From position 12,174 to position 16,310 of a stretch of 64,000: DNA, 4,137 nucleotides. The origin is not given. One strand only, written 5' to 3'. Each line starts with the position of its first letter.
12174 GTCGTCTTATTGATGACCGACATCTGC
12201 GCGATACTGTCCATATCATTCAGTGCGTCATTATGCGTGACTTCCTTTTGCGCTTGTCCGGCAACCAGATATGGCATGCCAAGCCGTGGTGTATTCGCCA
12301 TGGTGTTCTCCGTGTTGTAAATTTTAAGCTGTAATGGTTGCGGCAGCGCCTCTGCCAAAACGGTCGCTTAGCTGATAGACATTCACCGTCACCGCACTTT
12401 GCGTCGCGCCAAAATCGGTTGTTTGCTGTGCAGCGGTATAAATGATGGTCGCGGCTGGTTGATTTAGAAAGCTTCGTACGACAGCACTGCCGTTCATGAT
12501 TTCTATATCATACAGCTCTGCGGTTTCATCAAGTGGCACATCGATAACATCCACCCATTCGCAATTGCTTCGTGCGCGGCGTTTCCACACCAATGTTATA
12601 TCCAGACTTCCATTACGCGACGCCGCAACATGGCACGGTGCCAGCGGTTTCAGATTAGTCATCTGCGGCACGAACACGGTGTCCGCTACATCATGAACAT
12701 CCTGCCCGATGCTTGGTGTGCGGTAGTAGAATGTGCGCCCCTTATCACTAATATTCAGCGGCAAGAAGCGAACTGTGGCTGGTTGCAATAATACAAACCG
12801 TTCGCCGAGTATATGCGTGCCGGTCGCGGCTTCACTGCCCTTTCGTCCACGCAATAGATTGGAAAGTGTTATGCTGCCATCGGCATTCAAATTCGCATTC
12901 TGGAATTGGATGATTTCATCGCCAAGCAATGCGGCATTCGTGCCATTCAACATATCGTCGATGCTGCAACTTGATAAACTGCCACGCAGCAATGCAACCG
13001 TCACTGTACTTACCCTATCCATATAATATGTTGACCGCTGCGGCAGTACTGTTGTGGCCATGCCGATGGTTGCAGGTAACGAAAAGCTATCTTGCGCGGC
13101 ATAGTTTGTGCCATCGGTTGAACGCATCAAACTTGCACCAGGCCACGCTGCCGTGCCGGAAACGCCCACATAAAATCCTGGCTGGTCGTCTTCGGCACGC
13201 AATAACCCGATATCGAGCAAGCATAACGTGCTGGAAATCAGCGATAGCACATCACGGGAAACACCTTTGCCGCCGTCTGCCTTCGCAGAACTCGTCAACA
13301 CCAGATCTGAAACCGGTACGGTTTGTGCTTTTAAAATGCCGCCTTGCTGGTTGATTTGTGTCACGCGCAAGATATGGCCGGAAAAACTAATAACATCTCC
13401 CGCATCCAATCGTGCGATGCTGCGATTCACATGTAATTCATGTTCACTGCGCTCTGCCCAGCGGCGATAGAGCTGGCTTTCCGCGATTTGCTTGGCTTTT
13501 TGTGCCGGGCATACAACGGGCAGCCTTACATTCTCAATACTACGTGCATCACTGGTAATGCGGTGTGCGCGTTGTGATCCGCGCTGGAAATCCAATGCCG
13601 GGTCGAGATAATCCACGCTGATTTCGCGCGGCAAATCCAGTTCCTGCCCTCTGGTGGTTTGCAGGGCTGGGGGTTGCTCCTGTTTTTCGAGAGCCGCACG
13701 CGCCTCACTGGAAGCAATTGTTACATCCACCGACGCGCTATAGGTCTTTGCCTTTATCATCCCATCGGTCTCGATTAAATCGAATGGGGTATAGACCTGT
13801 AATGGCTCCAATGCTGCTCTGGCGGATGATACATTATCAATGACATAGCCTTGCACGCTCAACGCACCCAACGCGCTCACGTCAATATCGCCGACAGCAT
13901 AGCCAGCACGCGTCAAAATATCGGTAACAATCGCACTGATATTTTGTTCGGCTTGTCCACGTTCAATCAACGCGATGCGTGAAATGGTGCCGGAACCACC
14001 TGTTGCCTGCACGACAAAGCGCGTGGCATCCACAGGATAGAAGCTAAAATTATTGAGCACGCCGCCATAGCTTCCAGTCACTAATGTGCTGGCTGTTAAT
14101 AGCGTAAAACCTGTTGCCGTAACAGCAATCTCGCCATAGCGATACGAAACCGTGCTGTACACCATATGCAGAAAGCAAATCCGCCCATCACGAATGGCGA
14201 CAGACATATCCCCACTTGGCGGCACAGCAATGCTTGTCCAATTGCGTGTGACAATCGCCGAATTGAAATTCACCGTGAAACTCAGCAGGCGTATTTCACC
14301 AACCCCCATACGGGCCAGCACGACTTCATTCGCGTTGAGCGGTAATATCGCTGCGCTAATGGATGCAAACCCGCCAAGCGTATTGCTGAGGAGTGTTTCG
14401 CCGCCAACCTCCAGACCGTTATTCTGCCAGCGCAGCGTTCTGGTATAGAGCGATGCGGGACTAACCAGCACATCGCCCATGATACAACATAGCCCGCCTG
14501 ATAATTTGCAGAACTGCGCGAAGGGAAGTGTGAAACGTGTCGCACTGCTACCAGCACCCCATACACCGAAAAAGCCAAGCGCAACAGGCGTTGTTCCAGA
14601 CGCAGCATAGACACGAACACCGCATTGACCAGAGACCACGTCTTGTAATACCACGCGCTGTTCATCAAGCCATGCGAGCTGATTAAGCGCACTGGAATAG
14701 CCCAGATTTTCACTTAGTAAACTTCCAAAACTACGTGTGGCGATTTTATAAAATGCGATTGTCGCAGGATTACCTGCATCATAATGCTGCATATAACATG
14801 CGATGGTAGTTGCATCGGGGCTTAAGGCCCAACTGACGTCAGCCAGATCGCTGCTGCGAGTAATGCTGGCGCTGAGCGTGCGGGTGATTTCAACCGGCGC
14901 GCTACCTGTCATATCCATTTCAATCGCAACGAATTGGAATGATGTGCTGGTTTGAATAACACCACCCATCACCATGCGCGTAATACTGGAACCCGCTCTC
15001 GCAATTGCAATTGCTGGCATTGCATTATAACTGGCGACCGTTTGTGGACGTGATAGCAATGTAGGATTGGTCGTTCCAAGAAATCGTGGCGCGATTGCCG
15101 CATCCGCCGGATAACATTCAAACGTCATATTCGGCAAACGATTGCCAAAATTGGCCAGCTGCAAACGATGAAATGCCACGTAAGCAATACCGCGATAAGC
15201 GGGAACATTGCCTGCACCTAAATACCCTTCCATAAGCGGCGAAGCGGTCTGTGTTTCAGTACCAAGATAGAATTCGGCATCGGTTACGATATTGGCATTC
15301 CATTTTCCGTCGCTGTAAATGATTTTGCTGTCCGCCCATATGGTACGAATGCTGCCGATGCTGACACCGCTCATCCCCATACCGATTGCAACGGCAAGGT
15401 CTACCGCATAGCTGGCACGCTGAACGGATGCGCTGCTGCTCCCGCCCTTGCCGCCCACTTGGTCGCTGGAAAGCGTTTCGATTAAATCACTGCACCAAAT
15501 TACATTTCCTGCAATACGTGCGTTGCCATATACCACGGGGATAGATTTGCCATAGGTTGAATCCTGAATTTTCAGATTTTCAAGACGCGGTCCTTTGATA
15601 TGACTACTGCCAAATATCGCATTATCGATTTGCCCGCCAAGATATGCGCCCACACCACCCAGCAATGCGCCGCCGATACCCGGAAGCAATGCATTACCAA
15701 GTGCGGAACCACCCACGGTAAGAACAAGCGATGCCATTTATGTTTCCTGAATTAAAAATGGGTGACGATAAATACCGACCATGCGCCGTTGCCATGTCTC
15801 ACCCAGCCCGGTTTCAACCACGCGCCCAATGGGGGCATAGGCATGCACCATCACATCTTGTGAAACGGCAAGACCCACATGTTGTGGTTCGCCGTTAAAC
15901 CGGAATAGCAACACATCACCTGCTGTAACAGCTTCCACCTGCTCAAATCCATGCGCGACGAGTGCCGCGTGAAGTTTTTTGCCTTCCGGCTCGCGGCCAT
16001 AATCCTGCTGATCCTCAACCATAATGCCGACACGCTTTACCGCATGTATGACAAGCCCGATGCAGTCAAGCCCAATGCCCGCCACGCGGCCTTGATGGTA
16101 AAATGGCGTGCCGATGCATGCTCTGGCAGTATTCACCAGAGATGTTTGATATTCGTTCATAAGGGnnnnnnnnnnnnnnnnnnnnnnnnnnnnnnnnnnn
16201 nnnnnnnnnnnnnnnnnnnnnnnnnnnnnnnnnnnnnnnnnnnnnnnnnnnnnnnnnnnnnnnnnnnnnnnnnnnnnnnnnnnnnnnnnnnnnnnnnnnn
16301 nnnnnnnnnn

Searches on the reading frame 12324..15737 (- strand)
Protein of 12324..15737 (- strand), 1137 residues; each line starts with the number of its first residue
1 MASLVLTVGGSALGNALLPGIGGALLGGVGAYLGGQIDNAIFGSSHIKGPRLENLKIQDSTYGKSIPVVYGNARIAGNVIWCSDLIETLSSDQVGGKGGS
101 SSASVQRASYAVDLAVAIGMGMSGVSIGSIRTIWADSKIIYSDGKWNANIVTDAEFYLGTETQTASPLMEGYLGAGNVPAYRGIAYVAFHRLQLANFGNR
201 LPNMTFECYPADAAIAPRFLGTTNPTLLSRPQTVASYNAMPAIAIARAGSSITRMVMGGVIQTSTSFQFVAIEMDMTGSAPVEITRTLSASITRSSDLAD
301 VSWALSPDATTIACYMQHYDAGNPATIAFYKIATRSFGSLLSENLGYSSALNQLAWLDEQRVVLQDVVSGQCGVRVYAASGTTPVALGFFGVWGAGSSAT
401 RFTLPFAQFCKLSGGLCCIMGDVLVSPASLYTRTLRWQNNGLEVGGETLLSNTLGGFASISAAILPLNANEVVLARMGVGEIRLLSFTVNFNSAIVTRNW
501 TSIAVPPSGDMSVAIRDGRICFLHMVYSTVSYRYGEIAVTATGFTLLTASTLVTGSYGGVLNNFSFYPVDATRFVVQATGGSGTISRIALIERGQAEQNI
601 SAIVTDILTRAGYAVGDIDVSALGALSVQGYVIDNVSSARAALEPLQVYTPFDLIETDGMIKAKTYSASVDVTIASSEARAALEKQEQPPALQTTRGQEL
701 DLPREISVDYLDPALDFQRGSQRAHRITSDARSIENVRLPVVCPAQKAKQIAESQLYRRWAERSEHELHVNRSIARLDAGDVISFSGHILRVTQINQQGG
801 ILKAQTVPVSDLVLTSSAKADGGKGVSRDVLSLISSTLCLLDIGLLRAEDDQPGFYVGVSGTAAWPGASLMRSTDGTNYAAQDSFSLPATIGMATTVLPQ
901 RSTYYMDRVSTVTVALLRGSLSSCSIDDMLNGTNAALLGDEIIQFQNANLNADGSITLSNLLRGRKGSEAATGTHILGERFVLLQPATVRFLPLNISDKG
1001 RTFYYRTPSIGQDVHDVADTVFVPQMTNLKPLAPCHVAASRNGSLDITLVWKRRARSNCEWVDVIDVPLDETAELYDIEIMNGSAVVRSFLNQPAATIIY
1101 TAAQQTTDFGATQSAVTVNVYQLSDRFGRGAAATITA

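Call 35: search_protein_families(library=pfam, proteins=[window:12324-15737:-], max_evalue=0.0001)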
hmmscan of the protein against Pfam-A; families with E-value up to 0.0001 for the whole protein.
window:12324-15737:- (1137 aa): 2 families
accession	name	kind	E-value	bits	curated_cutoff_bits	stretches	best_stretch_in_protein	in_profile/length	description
PF13550.12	Phage-tail_3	-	6.2e-27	94.9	23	1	634-795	1-162/164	Putative phage tail protein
PF23666.2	Rcc01698_C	-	8.9e-24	84.1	27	1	889-982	1-98/98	Rcc01698-like, C-terminal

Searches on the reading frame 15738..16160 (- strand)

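Call 86: search_protein_families(library=pfam, proteins=[window:15738-16160:-], max_evalue=0.001)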
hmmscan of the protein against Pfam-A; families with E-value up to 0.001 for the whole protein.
window:15738-16160:- (140 aa): 1 family
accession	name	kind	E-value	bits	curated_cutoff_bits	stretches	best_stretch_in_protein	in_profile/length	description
PF00877.26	NLPC_P60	-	2.7e-10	40.6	23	1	17-131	1-104/105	NlpC/P60 family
